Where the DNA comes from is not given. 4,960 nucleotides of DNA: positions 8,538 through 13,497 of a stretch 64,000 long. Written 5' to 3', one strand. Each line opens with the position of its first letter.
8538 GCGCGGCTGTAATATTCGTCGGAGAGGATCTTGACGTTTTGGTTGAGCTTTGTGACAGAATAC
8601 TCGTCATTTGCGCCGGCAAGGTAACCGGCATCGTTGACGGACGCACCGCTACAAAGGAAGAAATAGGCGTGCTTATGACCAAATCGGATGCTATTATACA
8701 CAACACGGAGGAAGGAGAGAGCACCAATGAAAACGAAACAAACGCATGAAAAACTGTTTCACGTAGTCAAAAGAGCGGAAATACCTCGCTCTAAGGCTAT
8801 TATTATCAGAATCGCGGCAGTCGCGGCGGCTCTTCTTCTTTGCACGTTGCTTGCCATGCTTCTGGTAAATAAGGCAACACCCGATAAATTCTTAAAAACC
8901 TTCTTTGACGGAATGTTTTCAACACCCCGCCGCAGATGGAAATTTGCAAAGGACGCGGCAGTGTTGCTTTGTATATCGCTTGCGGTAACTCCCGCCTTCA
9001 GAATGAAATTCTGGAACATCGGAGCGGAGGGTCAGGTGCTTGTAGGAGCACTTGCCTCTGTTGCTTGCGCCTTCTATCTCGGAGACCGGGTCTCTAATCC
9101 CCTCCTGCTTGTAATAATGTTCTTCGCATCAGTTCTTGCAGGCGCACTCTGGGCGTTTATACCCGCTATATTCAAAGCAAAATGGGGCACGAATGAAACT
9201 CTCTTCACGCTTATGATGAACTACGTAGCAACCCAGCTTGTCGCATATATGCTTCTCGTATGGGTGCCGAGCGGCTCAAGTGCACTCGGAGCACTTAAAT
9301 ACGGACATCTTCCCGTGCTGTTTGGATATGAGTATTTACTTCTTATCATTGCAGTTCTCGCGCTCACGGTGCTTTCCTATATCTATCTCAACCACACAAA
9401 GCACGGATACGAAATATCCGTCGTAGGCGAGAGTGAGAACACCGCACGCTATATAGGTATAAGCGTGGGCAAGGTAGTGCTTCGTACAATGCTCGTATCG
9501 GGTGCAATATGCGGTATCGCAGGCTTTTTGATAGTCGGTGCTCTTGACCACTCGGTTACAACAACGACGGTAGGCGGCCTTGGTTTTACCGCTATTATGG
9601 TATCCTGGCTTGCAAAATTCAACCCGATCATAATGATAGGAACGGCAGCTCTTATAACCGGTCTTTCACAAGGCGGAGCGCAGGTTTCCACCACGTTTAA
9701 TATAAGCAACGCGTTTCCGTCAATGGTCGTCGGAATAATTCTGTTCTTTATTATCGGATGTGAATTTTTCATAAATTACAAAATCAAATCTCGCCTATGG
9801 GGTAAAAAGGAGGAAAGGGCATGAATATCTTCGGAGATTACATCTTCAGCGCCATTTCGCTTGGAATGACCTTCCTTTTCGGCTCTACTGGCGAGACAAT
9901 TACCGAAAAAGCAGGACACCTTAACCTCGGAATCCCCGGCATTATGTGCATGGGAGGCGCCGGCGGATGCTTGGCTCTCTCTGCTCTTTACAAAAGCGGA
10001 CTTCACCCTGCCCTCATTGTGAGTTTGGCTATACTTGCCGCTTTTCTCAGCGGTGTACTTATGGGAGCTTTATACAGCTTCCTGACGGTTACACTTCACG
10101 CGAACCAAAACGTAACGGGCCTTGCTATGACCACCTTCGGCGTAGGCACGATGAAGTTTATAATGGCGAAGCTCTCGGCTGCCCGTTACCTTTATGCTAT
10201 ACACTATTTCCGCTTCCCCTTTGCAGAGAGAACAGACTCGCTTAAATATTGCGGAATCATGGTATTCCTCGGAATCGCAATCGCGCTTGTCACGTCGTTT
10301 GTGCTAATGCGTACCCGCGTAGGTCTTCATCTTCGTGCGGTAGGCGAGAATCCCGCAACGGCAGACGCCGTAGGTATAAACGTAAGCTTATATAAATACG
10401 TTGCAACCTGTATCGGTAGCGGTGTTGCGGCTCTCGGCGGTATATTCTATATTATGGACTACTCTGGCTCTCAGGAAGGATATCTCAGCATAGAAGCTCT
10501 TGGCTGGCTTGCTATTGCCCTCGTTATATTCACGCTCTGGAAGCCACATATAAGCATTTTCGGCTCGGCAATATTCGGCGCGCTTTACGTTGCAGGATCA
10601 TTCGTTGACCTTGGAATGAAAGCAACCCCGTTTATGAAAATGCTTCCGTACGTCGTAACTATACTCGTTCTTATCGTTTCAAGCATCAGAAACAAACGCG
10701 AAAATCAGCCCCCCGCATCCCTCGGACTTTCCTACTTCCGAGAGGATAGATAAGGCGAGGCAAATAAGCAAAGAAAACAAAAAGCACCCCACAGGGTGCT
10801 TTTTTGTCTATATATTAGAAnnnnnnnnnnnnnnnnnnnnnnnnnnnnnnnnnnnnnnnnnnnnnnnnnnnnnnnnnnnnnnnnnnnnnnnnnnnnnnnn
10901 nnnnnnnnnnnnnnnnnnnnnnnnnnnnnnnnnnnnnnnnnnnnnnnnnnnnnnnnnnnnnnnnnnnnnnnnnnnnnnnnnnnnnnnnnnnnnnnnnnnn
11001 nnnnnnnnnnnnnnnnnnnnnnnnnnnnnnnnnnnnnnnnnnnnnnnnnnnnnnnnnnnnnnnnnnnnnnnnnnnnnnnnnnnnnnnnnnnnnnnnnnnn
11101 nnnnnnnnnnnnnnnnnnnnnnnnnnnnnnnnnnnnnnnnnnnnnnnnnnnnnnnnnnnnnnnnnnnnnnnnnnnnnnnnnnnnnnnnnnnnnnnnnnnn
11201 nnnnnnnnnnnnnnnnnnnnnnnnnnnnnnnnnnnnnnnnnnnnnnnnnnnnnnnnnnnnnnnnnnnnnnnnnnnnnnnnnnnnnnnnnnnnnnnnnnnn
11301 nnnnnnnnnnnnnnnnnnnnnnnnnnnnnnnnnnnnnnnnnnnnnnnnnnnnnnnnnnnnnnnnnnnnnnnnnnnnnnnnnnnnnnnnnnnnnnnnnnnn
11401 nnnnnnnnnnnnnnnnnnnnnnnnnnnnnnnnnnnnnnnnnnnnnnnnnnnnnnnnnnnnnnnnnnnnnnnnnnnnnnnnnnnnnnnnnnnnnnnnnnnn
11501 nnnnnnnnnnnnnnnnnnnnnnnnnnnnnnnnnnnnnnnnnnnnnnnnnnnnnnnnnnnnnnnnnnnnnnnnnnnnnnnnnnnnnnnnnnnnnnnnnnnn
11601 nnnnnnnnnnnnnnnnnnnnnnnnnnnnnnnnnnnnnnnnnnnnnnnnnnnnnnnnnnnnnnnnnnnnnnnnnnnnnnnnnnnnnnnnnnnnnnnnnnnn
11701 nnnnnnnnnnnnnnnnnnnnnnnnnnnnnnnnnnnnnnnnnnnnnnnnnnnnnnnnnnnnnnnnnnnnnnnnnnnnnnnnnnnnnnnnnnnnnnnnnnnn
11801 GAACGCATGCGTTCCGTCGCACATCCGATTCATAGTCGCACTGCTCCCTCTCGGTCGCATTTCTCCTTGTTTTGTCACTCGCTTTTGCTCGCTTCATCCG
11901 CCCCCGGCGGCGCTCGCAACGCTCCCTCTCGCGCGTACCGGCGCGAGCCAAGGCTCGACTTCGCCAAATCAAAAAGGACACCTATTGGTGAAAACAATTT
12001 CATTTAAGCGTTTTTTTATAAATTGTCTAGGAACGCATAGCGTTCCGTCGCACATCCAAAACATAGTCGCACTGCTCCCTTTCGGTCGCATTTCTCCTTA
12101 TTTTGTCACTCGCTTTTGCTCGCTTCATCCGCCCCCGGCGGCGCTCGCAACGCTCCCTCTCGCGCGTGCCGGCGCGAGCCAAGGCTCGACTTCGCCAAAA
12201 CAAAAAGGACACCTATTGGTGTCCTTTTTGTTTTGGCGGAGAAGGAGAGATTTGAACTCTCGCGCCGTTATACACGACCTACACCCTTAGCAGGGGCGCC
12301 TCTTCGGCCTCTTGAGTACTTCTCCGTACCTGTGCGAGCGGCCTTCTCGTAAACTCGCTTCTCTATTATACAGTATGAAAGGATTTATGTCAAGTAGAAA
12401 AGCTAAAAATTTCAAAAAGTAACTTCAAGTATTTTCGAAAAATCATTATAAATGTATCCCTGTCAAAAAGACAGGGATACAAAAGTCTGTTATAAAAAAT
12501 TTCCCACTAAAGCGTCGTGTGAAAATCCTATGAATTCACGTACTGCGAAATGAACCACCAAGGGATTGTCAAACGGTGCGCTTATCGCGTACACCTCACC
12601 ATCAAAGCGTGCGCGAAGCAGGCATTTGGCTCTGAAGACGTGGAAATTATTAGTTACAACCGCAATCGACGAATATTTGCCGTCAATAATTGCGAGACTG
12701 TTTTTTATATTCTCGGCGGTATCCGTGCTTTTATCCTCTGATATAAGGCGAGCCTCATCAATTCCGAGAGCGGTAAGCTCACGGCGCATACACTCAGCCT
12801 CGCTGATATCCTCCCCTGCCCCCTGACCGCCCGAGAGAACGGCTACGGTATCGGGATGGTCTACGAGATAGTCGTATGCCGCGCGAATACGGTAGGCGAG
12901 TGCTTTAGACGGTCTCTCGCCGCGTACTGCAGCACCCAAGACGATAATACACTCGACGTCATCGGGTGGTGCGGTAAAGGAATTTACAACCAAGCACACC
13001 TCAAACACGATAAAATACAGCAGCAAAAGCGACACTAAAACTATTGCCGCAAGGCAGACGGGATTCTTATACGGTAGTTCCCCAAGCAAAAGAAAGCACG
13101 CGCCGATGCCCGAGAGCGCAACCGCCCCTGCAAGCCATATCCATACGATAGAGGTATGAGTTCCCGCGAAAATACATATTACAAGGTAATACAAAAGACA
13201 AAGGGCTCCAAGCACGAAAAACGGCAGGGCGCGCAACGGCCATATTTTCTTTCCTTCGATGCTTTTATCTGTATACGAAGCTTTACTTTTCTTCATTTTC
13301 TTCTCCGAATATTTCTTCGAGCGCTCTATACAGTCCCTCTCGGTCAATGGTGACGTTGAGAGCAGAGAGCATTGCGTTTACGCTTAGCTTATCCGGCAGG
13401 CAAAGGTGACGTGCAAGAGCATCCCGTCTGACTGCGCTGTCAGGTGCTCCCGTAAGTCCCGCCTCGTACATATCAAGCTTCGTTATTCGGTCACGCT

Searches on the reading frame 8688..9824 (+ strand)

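Call 12: search_protein_families(library=pfam, proteins=[window:8688-9824:+], max_evalue=0.01)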
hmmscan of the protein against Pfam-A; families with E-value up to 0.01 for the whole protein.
window:8688-9824:+ (378 aa): 1 family
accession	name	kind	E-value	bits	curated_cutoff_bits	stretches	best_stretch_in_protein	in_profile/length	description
PF02653.21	BPD_transp_2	-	5.6e-26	91.7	26.8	1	89-355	8-268/269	Branched-chain amino acid transport system / permease component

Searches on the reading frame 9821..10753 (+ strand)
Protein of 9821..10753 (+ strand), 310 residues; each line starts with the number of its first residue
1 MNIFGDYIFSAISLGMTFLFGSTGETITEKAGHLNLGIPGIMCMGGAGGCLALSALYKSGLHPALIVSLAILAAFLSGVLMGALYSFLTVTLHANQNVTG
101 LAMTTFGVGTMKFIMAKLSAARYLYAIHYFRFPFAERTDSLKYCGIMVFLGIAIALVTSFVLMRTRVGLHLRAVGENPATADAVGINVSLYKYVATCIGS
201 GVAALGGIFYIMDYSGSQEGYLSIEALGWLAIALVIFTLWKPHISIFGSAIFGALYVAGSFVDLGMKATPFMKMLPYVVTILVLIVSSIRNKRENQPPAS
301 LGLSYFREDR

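Call 12: search_protein_families(library=pfam, proteins=[window:9821-10753:+], max_evalue=0.01)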
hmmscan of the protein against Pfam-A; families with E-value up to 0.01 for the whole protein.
window:9821-10753:+ (310 aa): 1 family
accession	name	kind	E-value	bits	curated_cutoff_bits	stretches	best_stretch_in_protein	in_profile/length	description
PF02653.21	BPD_transp_2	-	4e-29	102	26.8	1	8-284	2-269/269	Branched-chain amino acid transport system / permease component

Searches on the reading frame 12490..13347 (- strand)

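Call 12: search_protein_families(library=pfam, proteins=[window:12490-13347:-], max_evalue=0.01)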
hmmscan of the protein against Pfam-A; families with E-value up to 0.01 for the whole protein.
window:12490-13347:- (285 aa): 1 family
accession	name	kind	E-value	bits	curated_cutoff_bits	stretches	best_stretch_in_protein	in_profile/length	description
PF02698.23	DUF218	-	4.8e-27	94.9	27.6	1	133-274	2-133/133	DUF218 domain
